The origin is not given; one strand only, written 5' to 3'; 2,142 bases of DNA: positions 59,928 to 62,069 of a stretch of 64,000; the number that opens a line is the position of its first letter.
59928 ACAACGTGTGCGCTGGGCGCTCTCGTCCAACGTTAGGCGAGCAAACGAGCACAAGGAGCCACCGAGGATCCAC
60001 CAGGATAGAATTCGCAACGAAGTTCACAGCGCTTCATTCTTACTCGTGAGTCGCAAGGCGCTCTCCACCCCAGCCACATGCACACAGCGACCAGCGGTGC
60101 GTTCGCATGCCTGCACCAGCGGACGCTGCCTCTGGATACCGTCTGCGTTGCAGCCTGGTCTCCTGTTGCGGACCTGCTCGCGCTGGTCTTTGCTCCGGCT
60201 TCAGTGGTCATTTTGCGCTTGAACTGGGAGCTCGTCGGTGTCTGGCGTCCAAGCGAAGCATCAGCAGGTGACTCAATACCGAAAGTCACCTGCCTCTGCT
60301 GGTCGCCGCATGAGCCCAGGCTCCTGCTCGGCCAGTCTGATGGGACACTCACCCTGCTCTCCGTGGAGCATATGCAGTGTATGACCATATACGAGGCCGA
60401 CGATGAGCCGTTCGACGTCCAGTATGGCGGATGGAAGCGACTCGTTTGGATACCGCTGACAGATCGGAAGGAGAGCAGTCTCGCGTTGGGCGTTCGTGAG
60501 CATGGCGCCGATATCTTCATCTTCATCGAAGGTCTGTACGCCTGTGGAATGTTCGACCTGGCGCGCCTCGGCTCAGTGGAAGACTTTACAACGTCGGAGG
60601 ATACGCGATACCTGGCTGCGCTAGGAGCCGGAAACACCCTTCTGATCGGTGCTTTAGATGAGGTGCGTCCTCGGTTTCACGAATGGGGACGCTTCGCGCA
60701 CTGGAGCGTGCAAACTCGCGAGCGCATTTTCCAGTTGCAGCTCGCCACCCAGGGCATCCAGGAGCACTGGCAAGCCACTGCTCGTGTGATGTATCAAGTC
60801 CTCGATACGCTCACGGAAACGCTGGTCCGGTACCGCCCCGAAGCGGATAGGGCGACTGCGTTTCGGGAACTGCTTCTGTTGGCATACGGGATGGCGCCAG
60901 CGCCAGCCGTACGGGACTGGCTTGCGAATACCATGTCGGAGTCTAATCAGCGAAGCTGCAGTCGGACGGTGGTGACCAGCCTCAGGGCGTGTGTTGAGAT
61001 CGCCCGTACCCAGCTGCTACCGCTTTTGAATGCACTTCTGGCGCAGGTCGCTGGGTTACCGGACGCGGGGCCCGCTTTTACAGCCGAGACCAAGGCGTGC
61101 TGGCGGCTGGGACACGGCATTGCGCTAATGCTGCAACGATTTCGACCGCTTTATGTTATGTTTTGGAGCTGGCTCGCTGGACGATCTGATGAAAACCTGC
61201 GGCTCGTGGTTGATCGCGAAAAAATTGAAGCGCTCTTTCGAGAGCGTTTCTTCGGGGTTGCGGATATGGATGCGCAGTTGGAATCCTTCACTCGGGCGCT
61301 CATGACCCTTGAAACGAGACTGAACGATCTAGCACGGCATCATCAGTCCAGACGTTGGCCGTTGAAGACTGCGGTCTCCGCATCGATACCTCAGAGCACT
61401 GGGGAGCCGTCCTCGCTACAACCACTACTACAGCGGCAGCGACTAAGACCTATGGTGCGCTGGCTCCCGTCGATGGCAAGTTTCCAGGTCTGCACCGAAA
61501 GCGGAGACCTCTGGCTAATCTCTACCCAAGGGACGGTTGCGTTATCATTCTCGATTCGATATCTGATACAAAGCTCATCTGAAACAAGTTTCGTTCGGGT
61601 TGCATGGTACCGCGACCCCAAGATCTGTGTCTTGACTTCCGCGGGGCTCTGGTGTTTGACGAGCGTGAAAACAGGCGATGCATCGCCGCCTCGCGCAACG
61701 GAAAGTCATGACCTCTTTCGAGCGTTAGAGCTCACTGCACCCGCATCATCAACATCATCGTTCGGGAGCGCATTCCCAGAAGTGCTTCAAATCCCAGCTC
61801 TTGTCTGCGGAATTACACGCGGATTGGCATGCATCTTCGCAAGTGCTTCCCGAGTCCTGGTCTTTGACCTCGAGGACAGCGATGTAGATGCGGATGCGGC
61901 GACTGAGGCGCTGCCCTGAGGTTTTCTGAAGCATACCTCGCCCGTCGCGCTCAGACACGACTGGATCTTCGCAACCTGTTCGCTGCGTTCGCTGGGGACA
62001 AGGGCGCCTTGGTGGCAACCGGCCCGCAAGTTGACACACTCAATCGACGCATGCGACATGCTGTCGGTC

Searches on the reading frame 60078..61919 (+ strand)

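Call 13: search_protein_families(library=pfam, proteins=[window:60078-61919:+], max_evalue=0.001)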
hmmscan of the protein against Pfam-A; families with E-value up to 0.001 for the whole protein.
window:60078-61919:+ (613 aa): 3 families
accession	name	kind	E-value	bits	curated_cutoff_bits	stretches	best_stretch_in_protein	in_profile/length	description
PF12894.13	ANAPC4_WD40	-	5.5e-13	49.4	22.9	1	26-110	2-81/91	Anaphase-promoting complex subunit 4 WD40 domain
PF12896.12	ANAPC4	-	1.6e-08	34.8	23.1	1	221-321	35-132/203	Anaphase-promoting complex, cyclosome, subunit 4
PF23756.1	Beta-prop_HPS5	-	1.5e-05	24.8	34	1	21-105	61-145/328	HPS5 beta propeller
